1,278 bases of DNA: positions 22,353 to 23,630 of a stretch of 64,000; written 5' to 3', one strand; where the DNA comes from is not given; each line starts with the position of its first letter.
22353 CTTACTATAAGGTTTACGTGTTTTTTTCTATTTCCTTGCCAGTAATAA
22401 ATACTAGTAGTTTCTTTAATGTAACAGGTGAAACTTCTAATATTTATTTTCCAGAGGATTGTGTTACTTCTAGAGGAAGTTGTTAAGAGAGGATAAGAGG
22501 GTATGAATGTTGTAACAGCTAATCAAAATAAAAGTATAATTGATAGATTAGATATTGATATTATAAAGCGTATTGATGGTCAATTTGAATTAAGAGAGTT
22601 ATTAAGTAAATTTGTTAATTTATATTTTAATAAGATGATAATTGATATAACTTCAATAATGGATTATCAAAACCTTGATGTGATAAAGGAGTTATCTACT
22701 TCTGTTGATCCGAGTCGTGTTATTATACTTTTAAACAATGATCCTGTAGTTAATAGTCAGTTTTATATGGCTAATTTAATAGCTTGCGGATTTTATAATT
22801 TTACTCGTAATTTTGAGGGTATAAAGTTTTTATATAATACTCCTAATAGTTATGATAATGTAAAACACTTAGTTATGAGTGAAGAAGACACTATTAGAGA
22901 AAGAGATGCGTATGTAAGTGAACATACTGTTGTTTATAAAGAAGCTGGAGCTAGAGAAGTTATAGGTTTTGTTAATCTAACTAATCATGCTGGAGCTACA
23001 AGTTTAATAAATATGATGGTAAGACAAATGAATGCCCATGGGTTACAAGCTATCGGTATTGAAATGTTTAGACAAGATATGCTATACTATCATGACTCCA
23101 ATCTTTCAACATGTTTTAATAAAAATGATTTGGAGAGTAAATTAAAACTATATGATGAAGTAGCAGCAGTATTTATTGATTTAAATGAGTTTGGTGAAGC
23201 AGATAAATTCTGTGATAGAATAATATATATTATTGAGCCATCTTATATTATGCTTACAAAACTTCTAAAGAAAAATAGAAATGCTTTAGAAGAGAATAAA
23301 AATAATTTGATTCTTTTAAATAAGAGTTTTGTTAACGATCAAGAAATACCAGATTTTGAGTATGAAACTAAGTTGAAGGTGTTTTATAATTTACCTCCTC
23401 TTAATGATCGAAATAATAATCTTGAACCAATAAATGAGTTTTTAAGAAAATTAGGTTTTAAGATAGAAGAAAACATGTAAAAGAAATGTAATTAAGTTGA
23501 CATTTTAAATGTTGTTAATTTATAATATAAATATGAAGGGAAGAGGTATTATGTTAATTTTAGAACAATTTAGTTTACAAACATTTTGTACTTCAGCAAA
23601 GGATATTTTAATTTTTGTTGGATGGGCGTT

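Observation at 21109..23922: Minimal Tad/Flp-like module: two TadE-like paralogs flanking a Cys-rich Flp-like mini-protein, plus a TadZ-like pseudo-ATPase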

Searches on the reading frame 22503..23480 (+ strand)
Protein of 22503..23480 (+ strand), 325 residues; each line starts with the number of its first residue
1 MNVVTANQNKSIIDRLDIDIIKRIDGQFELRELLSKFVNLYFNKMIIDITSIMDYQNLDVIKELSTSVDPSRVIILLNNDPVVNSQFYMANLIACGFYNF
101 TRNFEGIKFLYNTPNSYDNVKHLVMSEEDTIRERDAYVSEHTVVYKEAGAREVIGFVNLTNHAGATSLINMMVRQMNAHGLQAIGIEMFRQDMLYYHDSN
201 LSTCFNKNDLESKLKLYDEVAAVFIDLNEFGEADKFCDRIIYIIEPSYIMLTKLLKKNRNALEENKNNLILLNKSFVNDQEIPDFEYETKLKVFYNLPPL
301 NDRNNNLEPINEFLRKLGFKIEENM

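Call 3: search_protein_families(library=pfam, proteins=[window:22503-23480:+], max_evalue=1)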
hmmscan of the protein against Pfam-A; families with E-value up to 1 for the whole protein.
window:22503-23480:+ (325 aa): 2 families
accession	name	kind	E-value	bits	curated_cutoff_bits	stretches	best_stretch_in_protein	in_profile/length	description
PF18588.6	WcbI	-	0.15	12.1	29.2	1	108-182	130-203/205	Polysaccharide biosynthesis enzyme WcbI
PF17338.8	GP88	-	0.25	11.6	24.4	1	95-155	129-193/230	Gene product 88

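Call 4: search_protein_families(library=ncbifam, proteins=[window:22503-23480:+], max_evalue=1)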
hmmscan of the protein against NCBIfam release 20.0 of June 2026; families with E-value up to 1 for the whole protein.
window:22503-23480:+ (325 aa): 0 families

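Call 6: search_protein_families(library=phrogs, proteins=[window:22503-23480:+], max_evalue=1)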
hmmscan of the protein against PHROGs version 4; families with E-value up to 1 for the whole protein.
window:22503-23480:+ (325 aa): 2 families
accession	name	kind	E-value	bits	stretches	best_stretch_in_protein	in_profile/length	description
phrog_20493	-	unknown function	0.14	13.4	1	20-49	7-36/95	-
phrog_19371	-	unknown function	0.39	11.4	0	194-215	31-52/58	-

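Call 11: find_homologous_proteins(query=window:22503-23480:+, max_evalue=0.001)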
Query window:22503-23480:+ (325 aa): 394 proteins with E <= 0.001 among 1998 candidates; the best 120 are listed.
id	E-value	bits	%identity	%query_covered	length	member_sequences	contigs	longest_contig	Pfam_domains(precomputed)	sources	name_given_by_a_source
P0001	1.1e-194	664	93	100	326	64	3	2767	-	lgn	-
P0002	5.1e-185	632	88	100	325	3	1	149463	-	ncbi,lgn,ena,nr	ncbi:MAG: hypothetical protein J1F35_05555 [Erysipelotrichales bacterium]|nr:hypothetical protein [E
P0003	7.5e-183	625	85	100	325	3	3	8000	-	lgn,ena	-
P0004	6.2e-176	602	83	99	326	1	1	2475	-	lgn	-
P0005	5.5e-175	599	83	99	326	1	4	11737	-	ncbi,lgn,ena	-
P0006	1.6e-174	598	80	100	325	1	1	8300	-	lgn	-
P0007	2.9e-174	597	82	99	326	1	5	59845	-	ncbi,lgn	-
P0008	2.3e-173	594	80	100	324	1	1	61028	-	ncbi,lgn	-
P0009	3.0e-172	590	82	100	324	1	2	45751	-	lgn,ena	-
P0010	6.8e-172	589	80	100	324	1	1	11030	-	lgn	-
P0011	7.9e-172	589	80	100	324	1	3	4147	-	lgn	-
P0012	2.4e-171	587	80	100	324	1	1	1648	-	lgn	-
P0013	2.7e-171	587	80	100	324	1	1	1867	-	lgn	-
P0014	6.8e-171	586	80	100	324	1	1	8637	-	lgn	-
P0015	2.5e-170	584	79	100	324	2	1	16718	-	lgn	-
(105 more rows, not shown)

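Call 15: search_solved_structures(query=A1, max_evalue=10, show_alignments=2)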
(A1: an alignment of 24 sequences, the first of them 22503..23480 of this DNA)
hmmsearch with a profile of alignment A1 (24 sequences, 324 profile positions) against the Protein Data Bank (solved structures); distinct sequences matched with E-value up to 10: 0.

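Call 19: predict_structure(alignment_id=A1)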
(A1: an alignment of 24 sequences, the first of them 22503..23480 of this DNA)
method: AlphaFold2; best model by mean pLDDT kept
length: 325 residues; sequences in the alignment: 24
mean_pLDDT: 86.8   pTM: 0.55
mean pLDDT of the five models: 86.8, 84.7, 84.0, 83.9, 82.5
residues with pLDDT >= 90: 152; 70-90: 154; 50-70: 11; < 50: 8
segments of 3 or more residues with pLDDT < 50: 142-145
pLDDT, mean of each block of 10 residues (from residue 1): 92 91 92 84 91 90 92 93 88 94 93 91 79 65 52 92 87 91 90 80 89 89 89 87 90 87 90 87 88 92 84 90 60
secondary structure, 60 per line:
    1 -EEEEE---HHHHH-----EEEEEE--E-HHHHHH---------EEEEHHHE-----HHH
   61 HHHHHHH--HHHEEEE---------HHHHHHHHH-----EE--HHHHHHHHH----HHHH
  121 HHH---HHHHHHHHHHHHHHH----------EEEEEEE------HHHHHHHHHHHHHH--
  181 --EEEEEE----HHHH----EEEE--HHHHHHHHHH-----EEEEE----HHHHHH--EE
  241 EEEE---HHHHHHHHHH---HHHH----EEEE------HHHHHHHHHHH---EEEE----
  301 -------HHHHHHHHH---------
elements in order: E2-6 H10-14 E20-25 H30-35 E45-48 H58-67 E73-76 H86-94 H104-112 H117-123 H127-141 E152-158 H165-178 E183-188 H193-196 E201-204 H207-216 E222-226 H231-236 E239-244 H248-257 H261-264 E269-272 H279-289 E293-296 H308-316

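Call 21: fold_search(model_id=the predicted structure, library=pdb)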
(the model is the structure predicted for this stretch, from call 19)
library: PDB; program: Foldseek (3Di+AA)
matches with E <= 10: 1361; with E <= 0.001: 13
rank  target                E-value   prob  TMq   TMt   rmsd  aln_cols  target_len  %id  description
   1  5cjt_B                3.6e-07  1.00  0.33  0.12  22.0       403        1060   12  Isobutyryl-CoA mutase fused with bound adenosylcobalamin, GDP, Mg (holo-IcmF/GDP), and substrate isobutyryl-coenzyme A (released 2015-09-09)
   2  5cjv_A                8.8e-07  1.00  0.34  0.12  22.0       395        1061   13  Isobutyryl-CoA mutase fused with bound adenosylcobalamin, GDP, Mg (holo-IcmF/GDP), and substrate isovaleryl-coenzyme A (released 2015-09-09)
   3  5cjv_B                9.9e-07  1.00  0.31  0.11  21.5       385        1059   12  Isobutyryl-CoA mutase fused with bound adenosylcobalamin, GDP, Mg (holo-IcmF/GDP), and substrate isovaleryl-coenzyme A (released 2015-09-09)
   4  5cjt_A                1.1e-06  1.00  0.33  0.12  22.0       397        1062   12  Isobutyryl-CoA mutase fused with bound adenosylcobalamin, GDP, Mg (holo-IcmF/GDP), and substrate isobutyryl-coenzyme A (released 2015-09-09)
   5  4xc8_A                1.7e-06  1.00  0.33  0.12  21.9       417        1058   13  Isobutyryl-CoA mutase fused with bound butyryl-CoA, GDP, and Mg and without cobalamin (apo-IcmF/GDP) (released 2015-02-11)
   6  5cju_A                1.8e-06  1.00  0.33  0.12  21.7       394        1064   13  Isobutyryl-CoA mutase fused with bound adenosylcobalamin, GDP, Mg (holo-IcmF/GDP), and substrate n-butyryl-coenzyme A (released 2015-09-09)
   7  4xc6_B                2.0e-06  1.00  0.30  0.11  21.5       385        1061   12  Isobutyryl-CoA mutase fused with bound adenosylcobalamin, GDP, and Mg (holo-IcmF/GDP) (released 2015-02-11)
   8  2wb4_A                3.3e-04  0.95  0.24  0.18  14.8       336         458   12  activated diguanylate cyclase PleD in complex with c-di-GMP (released 2010-04-21)
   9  6ymz_B                4.9e-04  0.82  0.22  0.21  18.5       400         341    8  Structure of the CheB methylsterase from P. atrosepticum SCRI1043 (released 2021-02-17)
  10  5auq_F                5.6e-04  1.00  0.35  0.46   8.2       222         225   14  Crystal structure of ATPase-type HypB in the nucleotide free state (released 2015-06-24)
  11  5aun_B                7.5e-04  1.00  0.36  0.47   8.5       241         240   12  Crystal structure of the HypAB-Ni complex (released 2015-06-24)
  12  9g85_D                7.5e-04  0.92  0.24  0.19  15.2       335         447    8  Structure of Response regulator PleD in complex with c-diGMP and ppGpp (released 2025-08-06)
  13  9g86_A                8.0e-04  0.87  0.22  0.16  16.4       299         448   10  Structure of Response regulator PleD in complex with c-diGMP and pppGpp (released 2025-08-06)
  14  5aup_I                1.1e-03  1.00  0.36  0.45   8.2       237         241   13  Crystal structure of the HypAB complex (released 2015-06-24)
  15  3sy8_C                1.4e-03  0.57  0.21  0.19  19.1       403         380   10  Crystal structure of the response regulator RocR (released 2012-07-18)
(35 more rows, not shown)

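Call 22: find_related_loci(query=A1, collection=genome_contigs, flank=10000)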
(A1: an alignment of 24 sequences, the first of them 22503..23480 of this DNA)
Query A1 (325 aa) in genome_contigs; peptide patterns used: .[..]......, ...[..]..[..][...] (x = any residue, [..] = any of these).
502 stretches matched a pattern; 367 encode a relative of the query (tblastn E <= 1e-3); the best 80 are kept; 80 distinct loci.
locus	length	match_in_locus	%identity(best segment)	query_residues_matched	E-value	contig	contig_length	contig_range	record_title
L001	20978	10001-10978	93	1-325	0e+0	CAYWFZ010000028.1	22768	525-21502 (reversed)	MAG TPA_asm: uncultured Muribaculaceae bacterium isolate SRP287540_co1_194 genome assembly, contig: NODE_2266_length_227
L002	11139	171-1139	93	1-323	0e+0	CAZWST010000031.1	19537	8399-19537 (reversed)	MAG TPA_asm: uncultured Muribaculaceae bacterium isolate SRP287540_co1_203 genome assembly, contig: NODE_2840_length_195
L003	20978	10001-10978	93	1-325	0e+0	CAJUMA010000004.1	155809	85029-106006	MAG TPA_asm: uncultured Bacilli bacterium isolate MGBC156923 genome assembly, contig: MGBC156923.4, whole genome shotgun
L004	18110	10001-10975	88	1-325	0e+0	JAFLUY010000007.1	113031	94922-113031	MAG: Erysipelotrichales bacterium isolate HAN091 Seq7, whole genome shotgun sequence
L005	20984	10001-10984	82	1-325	3e-176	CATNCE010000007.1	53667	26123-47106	MAG TPA_asm: uncultured Bacilli bacterium isolate MGG24433_1680015443 genome assembly, contig: SRR10593855_454, whole ge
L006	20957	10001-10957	73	1-319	8e-154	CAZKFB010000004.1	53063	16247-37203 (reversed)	MAG TPA_asm: uncultured Muribaculaceae bacterium isolate SRP287540_co1_264 genome assembly, contig: NODE_559_length_5306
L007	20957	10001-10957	72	1-319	4e-151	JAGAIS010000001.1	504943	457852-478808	MAG: Bacilli bacterium isolate RGIG8479 Water_deer_Cecum-1__c33, whole genome shotgun sequence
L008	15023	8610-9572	69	1-324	2e-140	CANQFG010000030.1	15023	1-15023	MAG: uncultured Bacilli bacterium isolate Lapin-005__bin82 genome assembly, contig: Lapin-005__NODE_5362_length_15023_co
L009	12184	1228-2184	68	1-320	1e-136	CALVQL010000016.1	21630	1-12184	MAG: uncultured Bacilli bacterium isolate BRZ_SR__bin22 genome assembly, contig: BRZ_SR__NODE_2920_length_21630_cov_7.43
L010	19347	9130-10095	66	1-319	1e-133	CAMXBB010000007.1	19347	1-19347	MAG TPA_asm: uncultured Firmicutes bacterium isolate SRR14411261_bin.7_metawrap_v1.3_MAG genome assembly, contig: NODE.4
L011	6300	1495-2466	67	1-323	7e-133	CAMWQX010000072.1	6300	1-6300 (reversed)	MAG TPA_asm: uncultured Firmicutes bacterium isolate SRR14411249_bin.2_metawrap_v1.3_MAG genome assembly, contig: NODE.4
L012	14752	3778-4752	65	1-322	9e-133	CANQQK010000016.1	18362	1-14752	MAG: uncultured Bacilli bacterium isolate Lapin-011__bin56 genome assembly, contig: Lapin-011__NODE_3036_length_18362_co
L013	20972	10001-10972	67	1-323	1e-130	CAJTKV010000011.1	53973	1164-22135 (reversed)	MAG TPA_asm: uncultured Bacilli bacterium isolate MGBC102277 genome assembly, contig: MGBC102277.11, whole genome shotgu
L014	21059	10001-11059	58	1-325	1e-129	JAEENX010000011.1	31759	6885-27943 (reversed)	MAG: Bacilli bacterium isolate Tb.RUG.273 NODE_2625057_length_31759_cov_1.556810, whole genome shotgun sequence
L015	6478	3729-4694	59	1-321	1e-129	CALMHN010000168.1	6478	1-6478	MAG TPA_asm: uncultured bacterium isolate SRR5007354_bin.6_CONCOCT_v1.1_MAG genome assembly, contig: ERZ778036.10165, wh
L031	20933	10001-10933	41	1-319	5e-74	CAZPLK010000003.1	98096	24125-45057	MAG TPA_asm: uncultured Muribaculaceae bacterium isolate SRP192927_co8_301 genome assembly, contig: NODE_123_length_9809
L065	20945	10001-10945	40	1-319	6e-71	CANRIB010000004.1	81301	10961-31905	MAG: uncultured Bacilli bacterium isolate Lapin-022__bin92 genome assembly, contig: Lapin-022__NODE_274_length_81301_cov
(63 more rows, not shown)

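Call 32: search_protein_families(library=pfam, proteins=[L031:48-917:+, L031:976-1656:+, L031:4748-5149:+, L031:5163-6008:+, L031:6011-7138:+, L031:7154-8059:+, L031:8059-8841:+, L031:8903-9094:+, L031:11523-12941:+, L031:12957-14942:+], max_evalue=0.1)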
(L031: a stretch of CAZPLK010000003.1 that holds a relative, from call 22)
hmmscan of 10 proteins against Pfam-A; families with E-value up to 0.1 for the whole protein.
L031:48-917:+ (289 aa): 1 family
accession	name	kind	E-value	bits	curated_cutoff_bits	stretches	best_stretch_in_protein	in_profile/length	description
PF11611.13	DUF4352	-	0.0021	18.8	25.9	1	5-97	18-107/122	Domain of unknown function (DUF4352)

L031:976-1656:+ (226 aa): 2 families
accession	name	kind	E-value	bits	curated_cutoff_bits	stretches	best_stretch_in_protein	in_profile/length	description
PF07317.18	PilZN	-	0.075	13.4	23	0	58-127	29-98/107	Flagellar regulator YcgR, PilZN domain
PF15306.11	LIN37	-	0.097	13.3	27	0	149-182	33-66/159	LIN37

L031:4748-5149:+ (133 aa): 2 families
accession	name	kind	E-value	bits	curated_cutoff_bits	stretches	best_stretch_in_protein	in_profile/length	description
PF17424.7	DUF5411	-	1.7e-48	164.4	30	1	1-132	1-133/134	Family of unknown function (DUF5411)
PF19672.4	DUF6175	-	0.026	14.1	23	1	28-78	223-272/293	Family of unknown function (DUF6175)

L031:5163-6008:+ (281 aa): 1 family
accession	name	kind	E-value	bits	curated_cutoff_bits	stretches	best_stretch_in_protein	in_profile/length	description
PF16976.10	RcpC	-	1e-05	25.8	28.8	1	122-205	6-95/114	Flp pilus assembly protein RcpC/CpaB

L031:6011-7138:+ (375 aa): 27 families (the best 25 are shown)
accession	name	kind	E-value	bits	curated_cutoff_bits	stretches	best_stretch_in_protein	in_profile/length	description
PF00437.27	T2SSE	-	1.1e-27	97.2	24.9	1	99-272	105-273/370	Type II/IV secretion system protein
PF13191.12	AAA_16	-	0.00028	21.9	32.6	1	127-179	12-69/167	AAA ATPase domain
PF12775.13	AAA_7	-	0.00043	20.3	25.8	1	124-166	19-61/181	P-loop containing dynein motor region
PF14532.12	Sigma54_activ_2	-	0.00082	20.1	25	1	126-178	9-61/138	Sigma-54 interaction domain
PF07728.20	AAA_5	-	0.00083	19.8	22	1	141-224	2-80/139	AAA domain (dynein-related subfamily)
PF13401.12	AAA_22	-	0.00091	20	27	1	140-172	7-40/130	AAA domain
PF20720.3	nSTAND3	-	0.0021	18.2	27.2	1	122-176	1-56/155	Novel STAND NTPase 3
PF07724.20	AAA_2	-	0.0031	18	27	1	139-214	4-78/166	AAA domain (Cdc48 subfamily)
PF00270.35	DEAD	-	0.0044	17.2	26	1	132-177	9-57/167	DEAD/DEAH box helicase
PF01935.23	DUF87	-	0.0071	16.9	23.2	1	135-167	22-51/220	Helicase HerA, central domain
PF13238.12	AAA_18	-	0.0086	17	29.4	1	141-174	1-31/128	AAA domain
PF16796.11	Microtub_bd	-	0.0086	16.4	27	1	115-156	68-109/155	Microtubule binding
PF06414.18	Zeta_toxin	-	0.01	15.7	22.3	1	141-173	19-51/199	Zeta toxin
PF00005.33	ABC_tran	-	0.013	16.6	25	1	141-174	14-47/137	ABC transporter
PF00735.24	Septin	-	0.016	15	26.2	1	139-170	5-36/280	Septin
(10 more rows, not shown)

L031:7154-8059:+ (301 aa): 0 families

L031:8059-8841:+ (260 aa): 6 families
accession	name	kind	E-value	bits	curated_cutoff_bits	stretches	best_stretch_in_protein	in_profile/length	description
PF20990.2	DUF2207_C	-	0.0043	17.2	33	0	196-258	95-157/247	Predicted membrane protein (DUF2207) C-terminal domain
PF10423.15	AMNp_N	-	0.019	15.1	27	1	100-147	57-106/154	Bacterial AMP nucleoside phosphorylase N-terminus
PF10661.14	EssA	-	0.034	14.4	24.1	0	199-256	90-141/147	WXG100 protein secretion system (Wss), protein EssA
PF24657.1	DUF7646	-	0.046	14.1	27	1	184-234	31-81/85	Domain of unknown function (DUF7646)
PF03241.18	HpaB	-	0.049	13.2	25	1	166-209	130-173/202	4-hydroxyphenylacetate 3-hydroxylase C terminal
PF00482.28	T2SSF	-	0.058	13.8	25.2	1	210-252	82-124/125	Type II secretion system (T2SS), protein F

L031:8903-9094:+ (63 aa): 4 families
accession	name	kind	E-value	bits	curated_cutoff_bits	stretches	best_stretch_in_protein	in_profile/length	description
PF04172.21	LrgB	-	0.016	15.1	25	1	3-39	128-164/214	LrgB-like family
PF23710.1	DUF7155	-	0.018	15.7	27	1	18-59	10-54/90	Family of unknown function (DUF7155)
PF13593.11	SBF_like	-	0.032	14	25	1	2-38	115-151/313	SBF-like CPA transporter family (DUF4137)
PF20303.3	YLATT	-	0.056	13.7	26.7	1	3-34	25-56/107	YEATS-Like-Associating Three TM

L031:11523-12941:+ (472 aa): 1 family
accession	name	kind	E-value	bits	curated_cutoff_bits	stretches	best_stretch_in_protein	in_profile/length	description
PF20357.3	DUF6652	-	0.064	13.7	27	0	394-448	40-97/183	Family of unknown function (DUF6652)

L031:12957-14942:+ (661 aa): 1 family
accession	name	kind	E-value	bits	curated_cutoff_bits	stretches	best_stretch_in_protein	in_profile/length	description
PF19597.4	TrbL_4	-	3.8e-07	30.2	27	1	236-367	150-256/276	Conjugal transfer protein TrbL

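Call 43: find_homologous_proteins(query=L010:4420-5544:+, max_evalue=1e-20)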
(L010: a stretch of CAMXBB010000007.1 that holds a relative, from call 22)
Query L010:4420-5544:+ (375 aa): 7553 proteins with E <= 1e-20 among 8000 candidates; the best 120 are listed.
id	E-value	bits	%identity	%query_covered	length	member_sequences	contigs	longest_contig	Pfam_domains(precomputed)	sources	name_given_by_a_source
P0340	9.2e-250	846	100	100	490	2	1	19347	PF00437.27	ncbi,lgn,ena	-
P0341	8.4e-240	813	95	100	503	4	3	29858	PF00437.27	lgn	-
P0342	1.6e-238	809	95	100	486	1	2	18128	PF00437.27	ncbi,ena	-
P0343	5.0e-230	781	90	100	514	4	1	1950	PF00437.27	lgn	-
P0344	5.4e-230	781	90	100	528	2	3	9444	PF00437.27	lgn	-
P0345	5.9e-230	781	91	100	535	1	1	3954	PF00437.27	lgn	-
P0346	7.5e-230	780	90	100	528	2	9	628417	PF00437.27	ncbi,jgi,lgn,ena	-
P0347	7.8e-228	774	89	100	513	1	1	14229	PF00437.27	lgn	-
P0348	1.2e-227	773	90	100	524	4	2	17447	PF00437.27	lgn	-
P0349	4.4e-227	771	90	100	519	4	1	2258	PF00437.27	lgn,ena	-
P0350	4.5e-227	771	89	100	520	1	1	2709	PF00437.27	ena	-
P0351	4.5e-227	771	89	100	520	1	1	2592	PF00437.27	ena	-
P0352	3.7e-226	768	88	100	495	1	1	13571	PF00437.27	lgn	-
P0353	3.5e-224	762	88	99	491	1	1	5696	PF00437.27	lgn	-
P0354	5.3e-223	758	89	100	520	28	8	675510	PF00437.27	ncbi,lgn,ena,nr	ncbi:MAG: CpaF family protein [Bacilli bacterium]|nr:CpaF family protein [Bacilli bacterium]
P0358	1.4e-219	747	86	100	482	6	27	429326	PF00437.27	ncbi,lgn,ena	-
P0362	4.1e-219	745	87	100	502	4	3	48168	PF00437.27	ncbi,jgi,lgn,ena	-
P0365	3.3e-218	742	87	100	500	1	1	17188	PF00437.27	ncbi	-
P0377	4.4e-214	729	87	97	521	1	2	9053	PF00437.27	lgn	-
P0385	5.4e-213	725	85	99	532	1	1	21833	PF00437.27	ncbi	-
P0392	1.6e-212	723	85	100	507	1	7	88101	PF00437.27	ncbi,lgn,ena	-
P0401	4.3e-212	722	84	100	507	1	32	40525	PF00437.27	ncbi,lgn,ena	-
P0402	4.3e-212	722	84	100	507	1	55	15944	PF00437.27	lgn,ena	-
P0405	4.3e-212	722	84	100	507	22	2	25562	PF00437.27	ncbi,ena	-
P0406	4.5e-212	722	85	97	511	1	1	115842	PF00437.27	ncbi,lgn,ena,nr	ncbi:MAG: type II/IV secretion system ATPase subunit [Erysipelotrichales bacterium]|nr:type II/IV se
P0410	5.8e-212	722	86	97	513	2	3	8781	PF00437.27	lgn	-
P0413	1.0e-211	721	83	99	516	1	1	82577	PF00437.27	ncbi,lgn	-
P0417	1.6e-211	720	85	99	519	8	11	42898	PF00437.27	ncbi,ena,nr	ncbi:MAG: ATPase, T2SS/T4P/T4SS family [Bacilli bacterium]|nr:ATPase, T2SS/T4P/T4SS family [Bacilli 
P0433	1.1e-209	714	86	97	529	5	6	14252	PF00437.27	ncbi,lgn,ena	-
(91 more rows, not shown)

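Call 44: find_encoding_contigs(protein=P0406, flank=10000, max_places=4)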
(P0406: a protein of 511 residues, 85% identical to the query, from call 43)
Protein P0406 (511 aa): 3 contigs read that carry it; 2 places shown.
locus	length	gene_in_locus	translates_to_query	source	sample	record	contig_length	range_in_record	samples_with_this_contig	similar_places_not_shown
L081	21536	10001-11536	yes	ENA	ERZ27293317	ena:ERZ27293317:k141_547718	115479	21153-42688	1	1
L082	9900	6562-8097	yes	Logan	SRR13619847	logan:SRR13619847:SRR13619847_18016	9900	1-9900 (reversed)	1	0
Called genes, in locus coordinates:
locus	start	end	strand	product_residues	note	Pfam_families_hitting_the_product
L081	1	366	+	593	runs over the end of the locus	PF21211:FkbH_N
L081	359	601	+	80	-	-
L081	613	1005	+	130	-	PF13669:Glyoxalase_4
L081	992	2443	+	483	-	PF03062:MBOAT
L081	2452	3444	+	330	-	PF27429:LB_356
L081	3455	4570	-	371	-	PF05636:HIGH_NTase1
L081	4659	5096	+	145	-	PF05014:Nuc_deoxyrib_tr (weak)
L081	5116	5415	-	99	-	-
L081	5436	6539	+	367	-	PF01098:FTSW_RODA_SPOVE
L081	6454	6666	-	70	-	-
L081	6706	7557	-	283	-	PF00149:Metallophos, PF12850:Metallophos_2 (weak)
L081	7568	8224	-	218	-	PF02517:Rce1-like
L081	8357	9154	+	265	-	PF16976:RcpC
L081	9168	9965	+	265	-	-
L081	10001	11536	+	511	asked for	PF00437:T2SSE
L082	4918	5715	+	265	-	PF16976:RcpC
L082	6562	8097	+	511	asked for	PF00437:T2SSE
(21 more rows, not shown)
